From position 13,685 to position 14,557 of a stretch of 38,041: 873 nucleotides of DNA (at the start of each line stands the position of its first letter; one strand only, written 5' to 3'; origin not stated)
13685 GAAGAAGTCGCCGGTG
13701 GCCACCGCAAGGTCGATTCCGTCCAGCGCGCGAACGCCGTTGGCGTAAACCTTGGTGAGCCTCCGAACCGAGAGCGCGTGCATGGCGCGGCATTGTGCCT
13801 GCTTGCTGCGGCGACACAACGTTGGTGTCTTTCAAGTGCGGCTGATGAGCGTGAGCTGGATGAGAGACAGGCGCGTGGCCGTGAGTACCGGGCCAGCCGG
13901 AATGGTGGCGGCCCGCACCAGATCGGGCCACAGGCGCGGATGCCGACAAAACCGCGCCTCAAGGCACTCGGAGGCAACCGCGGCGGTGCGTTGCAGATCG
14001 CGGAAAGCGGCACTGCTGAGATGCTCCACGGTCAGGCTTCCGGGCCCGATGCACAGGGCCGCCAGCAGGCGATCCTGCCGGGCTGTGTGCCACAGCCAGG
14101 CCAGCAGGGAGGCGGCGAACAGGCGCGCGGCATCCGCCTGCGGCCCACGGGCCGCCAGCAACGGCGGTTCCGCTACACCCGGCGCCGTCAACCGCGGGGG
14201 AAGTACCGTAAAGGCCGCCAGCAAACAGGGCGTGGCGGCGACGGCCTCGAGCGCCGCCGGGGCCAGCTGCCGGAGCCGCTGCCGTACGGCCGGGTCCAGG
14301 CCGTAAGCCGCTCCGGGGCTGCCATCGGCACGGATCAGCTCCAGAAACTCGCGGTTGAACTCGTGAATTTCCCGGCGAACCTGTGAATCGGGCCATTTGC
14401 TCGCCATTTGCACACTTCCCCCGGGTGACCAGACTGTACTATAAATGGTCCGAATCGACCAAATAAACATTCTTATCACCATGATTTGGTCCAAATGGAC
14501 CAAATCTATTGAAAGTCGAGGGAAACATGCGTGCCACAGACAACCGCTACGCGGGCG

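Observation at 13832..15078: Divergent FlhD-like / FlhC-like regulator pair in a non-flagellar, non-ICE context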

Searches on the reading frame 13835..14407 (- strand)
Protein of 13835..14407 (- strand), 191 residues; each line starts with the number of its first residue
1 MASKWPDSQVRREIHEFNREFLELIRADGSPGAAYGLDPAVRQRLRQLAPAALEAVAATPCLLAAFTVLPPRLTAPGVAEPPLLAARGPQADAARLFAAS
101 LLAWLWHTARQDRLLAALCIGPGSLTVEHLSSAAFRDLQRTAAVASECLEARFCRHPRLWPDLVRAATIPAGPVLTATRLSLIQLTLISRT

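Call 3: search_protein_families(library=pfam, proteins=[window:13835-14407:-], max_evalue=1)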
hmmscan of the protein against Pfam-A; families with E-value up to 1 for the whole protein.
seq(191 aa): 0 families

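Call 4: search_protein_families(library=ncbifam, proteins=[window:13835-14407:-], max_evalue=1)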
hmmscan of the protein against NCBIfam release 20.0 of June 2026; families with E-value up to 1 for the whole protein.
seq(191 aa): 0 families
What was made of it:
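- Checked: The window protein has no Pfam or NCBIfam hit on its own (calls 3, 4).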

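Call 10: find_homologous_proteins(query=window:13835-14407:-)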
Query seq(191 aa) (191 aa): 113 proteins with E <= 0.001 among 4289 candidates.
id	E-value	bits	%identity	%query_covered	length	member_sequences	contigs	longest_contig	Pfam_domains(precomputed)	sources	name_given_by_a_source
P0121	1.4e-115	402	99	100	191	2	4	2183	-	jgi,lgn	jgi:hypothetical protein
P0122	1.1e-103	363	90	99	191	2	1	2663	-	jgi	jgi:hypothetical protein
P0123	5.3e-97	341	86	99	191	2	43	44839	-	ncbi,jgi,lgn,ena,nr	ncbi:MAG: hypothetical protein E4H19_01590 [Chromatiales bacterium]|jgi:hypothetical protein|nr:MAG:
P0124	7.6e-97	340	85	99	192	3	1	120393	-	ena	-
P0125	2.1e-93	329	81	99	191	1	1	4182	-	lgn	-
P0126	9.7e-93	327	82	100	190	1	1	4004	-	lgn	-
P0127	7.4e-92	324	82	99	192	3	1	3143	-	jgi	jgi:hypothetical protein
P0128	2.6e-91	322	82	99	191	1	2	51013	-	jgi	-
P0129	8.9e-91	321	80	99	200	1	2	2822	-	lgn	-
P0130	3.0e-90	319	78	99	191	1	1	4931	-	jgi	jgi:hypothetical protein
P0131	4.6e-89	315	81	100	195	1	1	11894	-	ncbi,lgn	-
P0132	5.5e-87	308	79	99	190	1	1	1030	PF05247.20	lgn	-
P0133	1.0e-86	307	77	99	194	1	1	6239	-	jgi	jgi:hypothetical protein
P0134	1.1e-85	304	76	99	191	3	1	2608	-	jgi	-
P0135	2.4e-85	303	77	99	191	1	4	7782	-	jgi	jgi:hypothetical protein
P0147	7.1e-77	275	68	99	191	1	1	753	PF05247.20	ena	-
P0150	3.8e-76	273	71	99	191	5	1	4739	PF05247.20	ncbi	-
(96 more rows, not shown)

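Call 14: search_solved_structures(query=A1, max_evalue=10, show_alignments=3)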
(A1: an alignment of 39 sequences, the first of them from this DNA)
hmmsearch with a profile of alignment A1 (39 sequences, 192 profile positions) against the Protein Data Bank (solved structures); distinct sequences matched with E-value up to 10: 4.
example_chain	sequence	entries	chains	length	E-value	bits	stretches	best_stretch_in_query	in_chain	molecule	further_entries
8j56_A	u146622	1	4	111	0.0081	18.8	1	8-69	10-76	Flagellar transcriptional regulator FlhD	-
7ue2_A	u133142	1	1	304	0.017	17.8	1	12-56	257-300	RPB_PLP3_R6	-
1g8e_A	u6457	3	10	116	0.29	13.8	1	10-78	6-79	FLAGELLAR TRANSCRIPTIONAL ACTIVATOR FLHD | Transcriptional activator flhD | Flagellar transcriptional regulator FlhD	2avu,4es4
8iah_8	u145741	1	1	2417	0.83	12.3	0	127-180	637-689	Spectrin alpha, erythrocytic 1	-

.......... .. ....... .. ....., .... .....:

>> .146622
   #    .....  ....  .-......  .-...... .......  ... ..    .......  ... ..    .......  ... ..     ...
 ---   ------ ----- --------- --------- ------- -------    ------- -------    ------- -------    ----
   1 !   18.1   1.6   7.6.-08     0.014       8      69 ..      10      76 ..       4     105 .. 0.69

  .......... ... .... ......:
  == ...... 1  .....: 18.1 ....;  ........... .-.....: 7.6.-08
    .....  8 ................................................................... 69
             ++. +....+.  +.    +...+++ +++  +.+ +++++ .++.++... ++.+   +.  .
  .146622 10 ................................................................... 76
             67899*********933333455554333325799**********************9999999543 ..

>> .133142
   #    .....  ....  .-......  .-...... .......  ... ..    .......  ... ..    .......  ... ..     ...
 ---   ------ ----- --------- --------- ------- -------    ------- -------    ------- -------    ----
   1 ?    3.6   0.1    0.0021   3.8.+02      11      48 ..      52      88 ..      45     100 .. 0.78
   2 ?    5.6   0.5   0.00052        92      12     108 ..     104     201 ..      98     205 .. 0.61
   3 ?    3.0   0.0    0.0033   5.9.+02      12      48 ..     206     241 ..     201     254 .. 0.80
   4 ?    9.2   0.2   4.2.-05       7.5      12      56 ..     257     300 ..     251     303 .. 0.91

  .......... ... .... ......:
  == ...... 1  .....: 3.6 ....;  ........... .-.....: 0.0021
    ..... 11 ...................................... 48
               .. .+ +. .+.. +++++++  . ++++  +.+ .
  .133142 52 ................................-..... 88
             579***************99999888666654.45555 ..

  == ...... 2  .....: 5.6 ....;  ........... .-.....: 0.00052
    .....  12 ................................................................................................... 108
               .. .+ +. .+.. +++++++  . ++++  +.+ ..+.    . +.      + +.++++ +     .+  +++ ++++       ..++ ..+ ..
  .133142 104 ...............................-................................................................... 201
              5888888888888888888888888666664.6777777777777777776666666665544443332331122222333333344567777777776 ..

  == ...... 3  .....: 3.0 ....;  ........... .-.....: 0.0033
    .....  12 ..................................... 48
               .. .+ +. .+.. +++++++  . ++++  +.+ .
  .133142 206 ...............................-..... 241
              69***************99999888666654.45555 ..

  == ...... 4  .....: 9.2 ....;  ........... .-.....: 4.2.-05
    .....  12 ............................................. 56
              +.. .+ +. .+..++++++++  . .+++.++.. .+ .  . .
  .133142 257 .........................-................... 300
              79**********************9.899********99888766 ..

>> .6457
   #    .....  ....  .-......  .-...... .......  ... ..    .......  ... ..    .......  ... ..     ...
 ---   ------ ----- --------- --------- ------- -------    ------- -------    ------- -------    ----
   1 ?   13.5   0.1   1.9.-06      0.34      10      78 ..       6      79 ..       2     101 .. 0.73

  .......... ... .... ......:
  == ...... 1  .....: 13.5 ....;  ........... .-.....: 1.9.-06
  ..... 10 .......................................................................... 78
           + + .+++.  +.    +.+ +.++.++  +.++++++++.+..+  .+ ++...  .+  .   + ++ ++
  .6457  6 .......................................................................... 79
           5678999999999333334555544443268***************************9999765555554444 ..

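Call 15: search_protein_families(library=pfam, alignment_id=A1, max_evalue=1)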
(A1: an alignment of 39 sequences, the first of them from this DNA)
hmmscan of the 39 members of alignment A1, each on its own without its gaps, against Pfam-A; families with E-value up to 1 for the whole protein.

A. member 1, seq(191 aa): 0 families

B. families by the number of members that match (of 39 scanned): 7 families
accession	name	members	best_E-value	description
PF07309.16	FlaF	2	0.0019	Flagellar protein FlaF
PF05247.18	FlhD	2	0.16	Flagellar transcriptional activator (FlhD)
PF12300.13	RhlB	1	0.0062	ATP-dependent RNA helicase RhlB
PF05940.17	NnrS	1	0.014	NnrS protein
PF09613.16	HrpB1_HrpK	1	0.027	Bacterial type III secretion protein (HrpB1_HrpK)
PF14261.11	DUF4351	1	0.13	Domain of unknown function (DUF4351)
PF11915.13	DUF3433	1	0.58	Protein of unknown function (DUF3433)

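Call 23: predict_structure(alignment_id=A1)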
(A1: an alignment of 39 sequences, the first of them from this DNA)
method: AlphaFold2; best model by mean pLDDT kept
length: 191 residues; sequences in the alignment: 39
mean_pLDDT: 82.8   pTM: 0.82
mean pLDDT of the five models: 82.8, 81.4, 80.0, 78.9, 76.6
residues with pLDDT >= 90: 74; 70-90: 86; 50-70: 20; < 50: 11
segments of 3 or more residues with pLDDT < 50: 1-4, 79-81
pLDDT, mean of each block of 10 residues (from residue 1): 56 95 91 88 93 92 86 55 62 91 93 86 76 88 85 90 89 84 78 41
secondary structure, 60 per line:
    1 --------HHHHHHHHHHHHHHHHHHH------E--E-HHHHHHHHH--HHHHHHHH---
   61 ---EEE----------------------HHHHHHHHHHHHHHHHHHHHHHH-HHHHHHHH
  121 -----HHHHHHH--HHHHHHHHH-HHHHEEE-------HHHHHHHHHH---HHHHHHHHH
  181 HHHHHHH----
elements in order: H9-27 H39-47 H50-57 E64-66 H89-111 H113-120 H126-132 H135-143 H145-148 E149-151 H159-168 H172-187

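Call 27: fold_search(model_id=the predicted structure, library=pdb)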
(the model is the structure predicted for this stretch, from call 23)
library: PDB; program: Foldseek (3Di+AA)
matches with E <= 10: 23; with E <= 0.001: 0
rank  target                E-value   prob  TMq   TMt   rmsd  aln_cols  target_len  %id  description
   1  6b7p_B                2.0e+00  0.08  0.18  0.12  11.8       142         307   12  Crystal structure of Legionella effector sdeD (lpg2509) (released 2018-04-18)
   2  5vvl_A                3.1e+00  0.03  0.15  0.13  18.3       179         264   12  Cas1-Cas2 bound to full-site mimic with Ni (released 2017-08-02)
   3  5vvj_A                3.2e+00  0.03  0.15  0.12  18.4       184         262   14  Cas1-Cas2 bound to half-site intermediate (released 2017-08-02)
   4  8j56_B                3.6e+00  0.54  0.41  0.73   3.0        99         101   16  Crystal structure of the FlhDC complex from Cupriavidus necator (released 2024-02-28)
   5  5uyy_A                3.6e+00  0.06  0.13  0.08  10.1        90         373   20  Crystal structure of prephenate dehydrogenase tyrA from Bacillus anthracis in complex with L-tyrosine (released 2017-03-08)
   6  4p9u_A                3.8e+00  0.02  0.16  0.13  15.5       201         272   10  FadR, Fatty Acid Responsive Transcription Factor from Vibrio cholerae, in Complex with DNA (released 2015-02-04)
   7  5wfe_C                4.9e+00  0.04  0.14  0.11   9.8        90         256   19  Cas1-Cas2-IHF-DNA holo-complex (released 2017-08-02)
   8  5ymr_A                4.9e+00  0.04  0.18  0.06  12.2       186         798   12  The Crystal Structure of IseG (released 2019-03-20)
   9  8j56_E                5.4e+00  0.11  0.23  0.44  14.1       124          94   17  Crystal structure of the FlhDC complex from Cupriavidus necator (released 2024-02-28)
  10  9teh_A                6.0e+00  0.02  0.17  0.08  18.4       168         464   15  PhiC31 excisive synapse; attL x attL with an integraseS12A-RDF protein fusion (released 2026-02-11)
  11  2q13                  6.3e+00  0.02  0.17  0.10  25.9       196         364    7  Crystal structure of BAR-PH domain of APPL1 (released 2007-08-14)
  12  9rcp_C                6.3e+00  0.01  0.16  0.06  15.7       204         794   11  1,2-propanediol dehydratase with 0.1 % 1,3-propanediol additive (released 2025-06-11)
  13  2avu_B                6.7e+00  0.14  0.31  0.51   5.6       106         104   16  Structure of the Escherichia coli FlhDC complex, a prokaryotic heteromeric regulator of transcription (released 2005-12-13)
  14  3qjy                  6.7e+00  0.02  0.17  0.08  17.4       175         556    7  Crystal structure of P-loop G234A mutant of subunit A of the A1AO ATP synthase (released 2011-10-05)
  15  7mqv_D                7.0e+00  0.06  0.13  0.10   6.8        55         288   22  Crystal structure of truncated (ACT domain removed) prephenate dehydrogenase tyrA from Bacillus anthracis in complex w (released 2021-05-19)
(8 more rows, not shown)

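Call 50: search_protein_representatives(alignment_id=A1)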
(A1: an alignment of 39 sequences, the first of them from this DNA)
Query: 39 sequences, 192 profile positions. Proteins with E-value up to 0.001 (for the whole library): 610; up to 1e-10: 173; up to 1e-30: 72. The best 150 are listed.
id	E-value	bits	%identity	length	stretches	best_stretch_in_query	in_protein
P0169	1.8e-90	317.8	-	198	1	1-191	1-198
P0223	1.2e-71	256.4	-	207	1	1-191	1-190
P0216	2.0e-70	252.5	-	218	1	1-191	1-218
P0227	6.3e-68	244.3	-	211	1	1-190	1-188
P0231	5.4e-62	225.0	-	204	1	1-189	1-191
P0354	7.9e-60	217.9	-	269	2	72-191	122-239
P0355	1.4e-59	217.1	-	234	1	1-191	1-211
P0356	1.8e-58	213.5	-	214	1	1-190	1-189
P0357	1.3e-57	210.7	-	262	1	1-191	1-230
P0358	7.8e-56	204.9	-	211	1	1-189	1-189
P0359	1.1e-54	201.2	-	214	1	1-188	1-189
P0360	2.0e-52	193.7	-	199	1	1-190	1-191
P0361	2.4e-52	193.5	-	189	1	1-171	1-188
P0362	7.7e-51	188.6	-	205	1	1-187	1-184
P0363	1.1e-49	184.9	-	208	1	1-189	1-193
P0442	2.9e-18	82.3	-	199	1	7-189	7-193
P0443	3.6e-18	82.0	-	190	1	1-188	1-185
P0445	6.0e-17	78.0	-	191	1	8-174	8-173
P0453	7.6e-16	74.4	-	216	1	1-190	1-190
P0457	9.1e-15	70.9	-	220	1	4-188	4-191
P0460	1.8e-14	70.0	-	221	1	10-189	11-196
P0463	3.7e-14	68.9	-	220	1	8-184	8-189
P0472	3.7e-13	65.7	-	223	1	2-189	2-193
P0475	6.3e-13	64.9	-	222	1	7-190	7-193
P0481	2.9e-12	62.8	-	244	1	5-185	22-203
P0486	4.0e-12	62.3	-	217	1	4-189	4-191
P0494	8.4e-12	61.2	-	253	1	9-182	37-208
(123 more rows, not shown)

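Call 52: search_protein_families(library=pfam, alignment_id=A4, max_evalue=1)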
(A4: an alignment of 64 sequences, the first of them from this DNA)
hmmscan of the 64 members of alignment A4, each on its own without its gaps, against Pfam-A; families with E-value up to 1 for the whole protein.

A. member 1, seq(191 aa): 0 families

B. families by the number of members that match (of 64 scanned): 18 families
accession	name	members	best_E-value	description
PF05247.18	FlhD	26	1e-07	Flagellar transcriptional activator (FlhD)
PF11198.13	DUF2857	5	3.3e-05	Protein of unknown function (DUF2857)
PF04187.18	Cofac_haem_bdg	1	4.6e-05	Haem-binding uptake, Tiki superfamily, ChaN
PF24429.1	CSLinker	1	0.03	CSLinker motif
PF02944.25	BESS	1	0.038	BESS motif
PF13491.11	FtsK_4TM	1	0.061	4TM region of DNA translocase FtsK/SpoIIIE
PF18461.7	Atypical_Card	1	0.068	Atypical caspase recruitment domain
PF15833.10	DUF4714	1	0.074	Domain of unknown function (DUF4714)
PF15109.11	TMEM125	1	0.1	TMEM125 protein family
PF11450.13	DUF3008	1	0.13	Protein of unknwon function (DUF3008)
PF03810.25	IBN_N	1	0.15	Importin-beta N-terminal domain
PF08240.17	ADH_N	1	0.15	Alcohol dehydrogenase GroES-like domain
PF13977.11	TetR_C_6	1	0.16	BetI-type transcriptional repressor, C-terminal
PF06258.17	Mito_fiss_Elm1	1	0.17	Mitochondrial fission ELM1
PF14598.12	PAS_11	1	0.2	PAS domain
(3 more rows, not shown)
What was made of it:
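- Closest known: BisDC of ICEclc. Same: Five members of the D family here give weak DUF2857 hits (call 52).
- Twenty-six of 64 members hit Pfam FlhD (call 52).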

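Call 54: search_solved_structures(query=A4, max_evalue=10, show_alignments=3)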
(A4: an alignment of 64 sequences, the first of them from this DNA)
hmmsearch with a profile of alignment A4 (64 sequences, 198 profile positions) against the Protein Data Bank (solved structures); distinct sequences matched with E-value up to 10: 23.
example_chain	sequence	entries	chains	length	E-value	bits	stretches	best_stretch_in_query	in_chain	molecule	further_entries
8j56_A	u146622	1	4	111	5.9e-09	38.7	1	7-84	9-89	Flagellar transcriptional regulator FlhD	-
5hxg_B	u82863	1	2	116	8.6e-06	28.4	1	7-84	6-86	Flagellar transcriptional regulator FlhD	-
1g8e_A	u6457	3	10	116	1.6e-05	27.5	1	8-83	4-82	FLAGELLAR TRANSCRIPTIONAL ACTIVATOR FLHD | Transcriptional activator flhD | Flagellar transcriptional regulator FlhD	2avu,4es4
1gqt_A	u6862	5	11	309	0.15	14.5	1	34-96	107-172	RIBOKINASE | PROTEIN (RIBOKINASE)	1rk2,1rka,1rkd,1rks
8qh2_A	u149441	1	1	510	0.21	14.1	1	4-59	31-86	UDP-N-acetylhexosamine pyrophosphorylase,UDP-N-acetylhexosamine pyrophosphorylase-like pro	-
6jum_A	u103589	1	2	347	0.6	12.6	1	122-172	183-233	DNA polymerase IV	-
6jun_F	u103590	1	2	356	0.65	12.4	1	122-171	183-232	DNA polymerase IV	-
4dos_A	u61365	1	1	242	0.65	12.4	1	27-82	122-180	Nuclear receptor subfamily 5 group A member 2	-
4pld_A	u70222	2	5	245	0.67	12.4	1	27-82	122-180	Nuclear receptor subfamily 5 group A member 2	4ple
7jyd_A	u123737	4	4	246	0.67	12.4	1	27-82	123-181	Nuclear receptor subfamily 5 group A member 2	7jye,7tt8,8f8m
5syz_A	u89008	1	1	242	0.67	12.4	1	27-82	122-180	Nuclear receptor subfamily 5 group A member 2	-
1yuc_A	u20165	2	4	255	0.69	12.4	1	27-82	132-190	Orphan nuclear receptor NR5A2 | Nuclear receptor subfamily 5 group A member 2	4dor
5l11_A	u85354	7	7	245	0.69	12.4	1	27-82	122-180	Nuclear receptor subfamily 5 group A member 2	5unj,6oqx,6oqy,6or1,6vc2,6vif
1zdu_A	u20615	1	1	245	0.69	12.4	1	27-82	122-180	Orphan nuclear receptor NR5A2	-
4rwv_A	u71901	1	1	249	0.69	12.3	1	27-82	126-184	Nuclear receptor subfamily 5 group A member 2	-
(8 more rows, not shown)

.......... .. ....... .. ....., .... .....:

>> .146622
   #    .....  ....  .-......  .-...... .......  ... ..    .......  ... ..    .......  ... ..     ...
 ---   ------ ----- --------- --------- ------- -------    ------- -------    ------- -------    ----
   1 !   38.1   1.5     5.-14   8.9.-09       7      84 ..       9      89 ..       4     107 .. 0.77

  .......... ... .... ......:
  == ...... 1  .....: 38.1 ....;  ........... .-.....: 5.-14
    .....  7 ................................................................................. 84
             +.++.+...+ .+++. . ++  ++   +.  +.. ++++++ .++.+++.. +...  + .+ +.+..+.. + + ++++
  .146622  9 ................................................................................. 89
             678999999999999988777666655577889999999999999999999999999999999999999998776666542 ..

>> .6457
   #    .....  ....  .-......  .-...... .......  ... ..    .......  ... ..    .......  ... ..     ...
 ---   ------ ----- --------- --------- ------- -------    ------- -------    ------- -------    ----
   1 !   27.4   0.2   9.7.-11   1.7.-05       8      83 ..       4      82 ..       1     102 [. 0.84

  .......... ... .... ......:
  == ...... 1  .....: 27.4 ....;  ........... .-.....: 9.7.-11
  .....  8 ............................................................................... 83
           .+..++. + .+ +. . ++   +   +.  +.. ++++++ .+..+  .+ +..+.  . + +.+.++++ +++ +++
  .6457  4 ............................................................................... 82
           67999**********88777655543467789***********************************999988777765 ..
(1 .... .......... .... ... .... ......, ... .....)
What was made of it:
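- The profile matches FlhD chains at E 5.9e-9 (call 54).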

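Call 58: search_protein_families(library=pfam, proteins=[P0442, P0443, P0445, P0453, P0457, P0460, P0463, P0472, P0475, P0486], max_evalue=1)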
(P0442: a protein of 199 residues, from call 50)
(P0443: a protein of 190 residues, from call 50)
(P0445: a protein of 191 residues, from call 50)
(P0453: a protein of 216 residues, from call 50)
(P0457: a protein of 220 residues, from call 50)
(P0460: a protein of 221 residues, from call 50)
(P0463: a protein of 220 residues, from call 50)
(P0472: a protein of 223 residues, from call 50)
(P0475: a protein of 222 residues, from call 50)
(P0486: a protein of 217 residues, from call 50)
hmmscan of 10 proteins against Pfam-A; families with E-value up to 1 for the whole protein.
P0442 (199 aa): 0 families

P0443 (190 aa): 2 families
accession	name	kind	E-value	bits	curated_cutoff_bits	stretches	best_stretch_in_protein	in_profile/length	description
PF05247.18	FlhD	-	0.00021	21.9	27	1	8-97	4-98/102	Flagellar transcriptional activator (FlhD)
PF11198.13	DUF2857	-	0.11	12.6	36.8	0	97-144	3-49/174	Protein of unknown function (DUF2857)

P0445 (191 aa): 1 family
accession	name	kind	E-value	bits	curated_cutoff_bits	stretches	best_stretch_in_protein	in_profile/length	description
PF08240.17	ADH_N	-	0.15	12.7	23.5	1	43-97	11-62/104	Alcohol dehydrogenase GroES-like domain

P0453 (216 aa): 2 families
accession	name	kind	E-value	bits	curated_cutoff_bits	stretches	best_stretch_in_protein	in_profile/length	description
PF05247.18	FlhD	-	0.029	15.1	27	1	39-84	42-87/102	Flagellar transcriptional activator (FlhD)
PF13977.11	TetR_C_6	-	0.16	12.6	27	0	105-133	29-57/115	BetI-type transcriptional repressor, C-terminal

P0457 (220 aa): 1 family
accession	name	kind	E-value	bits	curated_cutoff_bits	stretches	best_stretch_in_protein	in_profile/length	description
PF05247.18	FlhD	-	0.0041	17.8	27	1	34-76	35-76/102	Flagellar transcriptional activator (FlhD)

P0460 (221 aa): 0 families

P0463 (220 aa): 1 family
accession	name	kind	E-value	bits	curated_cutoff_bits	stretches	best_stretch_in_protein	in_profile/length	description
PF05247.18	FlhD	-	0.0043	17.7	27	1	9-83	5-81/102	Flagellar transcriptional activator (FlhD)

P0472 (223 aa): 1 family
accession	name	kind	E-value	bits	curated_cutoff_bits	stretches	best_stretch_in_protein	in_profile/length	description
PF05247.18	FlhD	-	0.0003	21.4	27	1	37-87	37-87/102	Flagellar transcriptional activator (FlhD)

P0475 (222 aa): 2 families
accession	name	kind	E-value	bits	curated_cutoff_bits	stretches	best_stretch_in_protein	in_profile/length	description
PF05247.18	FlhD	-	0.13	12.9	27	1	14-81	10-81/102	Flagellar transcriptional activator (FlhD)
PF09798.14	LCD1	-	0.31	9.9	25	1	12-64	151-206/616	DNA damage checkpoint protein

P0486 (217 aa): 0 families
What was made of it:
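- On FlhD (Pfam PF05247): Twenty-six of 64 family members hit, with a best E of 1e-7; the six hits printed in full, and the precomputed hits on record, score below or near the gathering score (calls 52, 58, 10).
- Closest known: BisDC of ICEclc. Different: The weak DUF2857 similarity lies in the C-half of the D subunit, not in the C subunit (call 58).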
